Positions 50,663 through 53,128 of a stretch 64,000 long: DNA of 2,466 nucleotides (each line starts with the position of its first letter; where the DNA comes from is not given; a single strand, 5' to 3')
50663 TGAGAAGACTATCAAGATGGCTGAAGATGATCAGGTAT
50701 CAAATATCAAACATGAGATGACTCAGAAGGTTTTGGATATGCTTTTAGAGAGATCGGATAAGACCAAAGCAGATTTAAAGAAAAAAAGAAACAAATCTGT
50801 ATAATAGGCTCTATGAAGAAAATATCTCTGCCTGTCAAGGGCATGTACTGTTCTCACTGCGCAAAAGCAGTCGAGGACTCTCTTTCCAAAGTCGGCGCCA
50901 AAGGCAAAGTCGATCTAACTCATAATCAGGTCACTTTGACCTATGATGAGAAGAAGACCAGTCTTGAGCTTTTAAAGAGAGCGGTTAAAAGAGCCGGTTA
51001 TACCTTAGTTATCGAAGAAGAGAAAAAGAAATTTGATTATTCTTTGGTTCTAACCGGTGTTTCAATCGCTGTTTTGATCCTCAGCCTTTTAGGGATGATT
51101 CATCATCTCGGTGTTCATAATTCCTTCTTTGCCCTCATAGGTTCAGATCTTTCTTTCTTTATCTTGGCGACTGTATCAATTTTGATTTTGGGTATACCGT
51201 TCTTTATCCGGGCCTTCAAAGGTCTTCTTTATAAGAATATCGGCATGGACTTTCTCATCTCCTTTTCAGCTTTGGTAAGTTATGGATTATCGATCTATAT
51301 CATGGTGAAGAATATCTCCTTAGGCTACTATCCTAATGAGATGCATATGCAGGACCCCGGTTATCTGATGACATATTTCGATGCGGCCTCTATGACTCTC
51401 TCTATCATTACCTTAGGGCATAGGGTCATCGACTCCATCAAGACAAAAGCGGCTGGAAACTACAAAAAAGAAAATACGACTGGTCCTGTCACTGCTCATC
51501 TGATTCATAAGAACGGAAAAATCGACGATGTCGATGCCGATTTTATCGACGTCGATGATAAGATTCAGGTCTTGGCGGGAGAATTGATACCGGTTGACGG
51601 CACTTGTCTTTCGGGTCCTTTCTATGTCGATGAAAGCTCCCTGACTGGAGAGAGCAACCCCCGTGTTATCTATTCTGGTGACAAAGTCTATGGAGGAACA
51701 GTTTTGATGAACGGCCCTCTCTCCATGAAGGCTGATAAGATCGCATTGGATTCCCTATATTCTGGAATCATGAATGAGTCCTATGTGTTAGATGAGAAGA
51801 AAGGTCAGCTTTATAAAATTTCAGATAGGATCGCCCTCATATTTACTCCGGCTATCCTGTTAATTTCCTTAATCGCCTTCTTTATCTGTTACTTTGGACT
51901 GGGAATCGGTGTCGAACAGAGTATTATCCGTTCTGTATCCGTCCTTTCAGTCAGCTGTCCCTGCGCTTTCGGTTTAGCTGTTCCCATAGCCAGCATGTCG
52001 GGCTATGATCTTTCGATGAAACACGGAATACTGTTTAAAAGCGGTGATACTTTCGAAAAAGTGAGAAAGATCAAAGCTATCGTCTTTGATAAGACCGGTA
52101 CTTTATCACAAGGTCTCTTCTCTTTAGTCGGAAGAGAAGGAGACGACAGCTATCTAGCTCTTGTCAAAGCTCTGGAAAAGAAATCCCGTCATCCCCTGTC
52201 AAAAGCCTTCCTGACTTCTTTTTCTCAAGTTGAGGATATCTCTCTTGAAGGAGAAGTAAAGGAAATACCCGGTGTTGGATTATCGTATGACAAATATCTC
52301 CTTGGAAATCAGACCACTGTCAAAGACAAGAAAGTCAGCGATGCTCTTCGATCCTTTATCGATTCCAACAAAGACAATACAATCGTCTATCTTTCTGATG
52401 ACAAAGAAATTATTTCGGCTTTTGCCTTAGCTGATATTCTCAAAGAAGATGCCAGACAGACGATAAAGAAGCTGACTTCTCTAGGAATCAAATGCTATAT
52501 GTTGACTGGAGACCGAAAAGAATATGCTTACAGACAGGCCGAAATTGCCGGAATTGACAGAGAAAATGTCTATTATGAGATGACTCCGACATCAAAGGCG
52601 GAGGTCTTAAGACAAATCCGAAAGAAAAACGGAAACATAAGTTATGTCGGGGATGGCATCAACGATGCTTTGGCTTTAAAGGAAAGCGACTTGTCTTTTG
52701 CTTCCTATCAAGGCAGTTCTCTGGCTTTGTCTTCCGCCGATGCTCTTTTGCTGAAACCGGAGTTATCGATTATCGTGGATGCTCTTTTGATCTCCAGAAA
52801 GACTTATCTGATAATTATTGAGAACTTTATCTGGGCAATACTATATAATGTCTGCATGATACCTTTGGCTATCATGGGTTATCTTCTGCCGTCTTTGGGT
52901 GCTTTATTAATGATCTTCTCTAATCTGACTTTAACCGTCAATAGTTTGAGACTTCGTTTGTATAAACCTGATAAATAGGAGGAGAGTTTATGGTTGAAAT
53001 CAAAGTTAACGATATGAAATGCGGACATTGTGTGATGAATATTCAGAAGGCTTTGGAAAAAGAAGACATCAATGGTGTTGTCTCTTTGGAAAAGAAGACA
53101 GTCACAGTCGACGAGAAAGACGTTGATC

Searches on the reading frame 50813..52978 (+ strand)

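Call 85: search_protein_families(library=pfam, proteins=[window:50813-52978:+], max_evalue=0.00001)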
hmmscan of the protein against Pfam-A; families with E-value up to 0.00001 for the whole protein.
window:50813-52978:+ (721 aa): 3 families
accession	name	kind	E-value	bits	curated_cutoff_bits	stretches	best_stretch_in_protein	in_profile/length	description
PF00122.25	E1-E2_ATPase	-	9.7e-41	139.7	28.1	1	225-398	4-175/181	E1-E2 ATPase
PF00702.32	Hydrolase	-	7.6e-24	85.6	26.4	1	420-625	1-190/191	haloacid dehalogenase-like hydrolase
PF00403.32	HMA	-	4.8e-11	43.3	24.8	1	7-64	3-62/62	Heavy-metal-associated domain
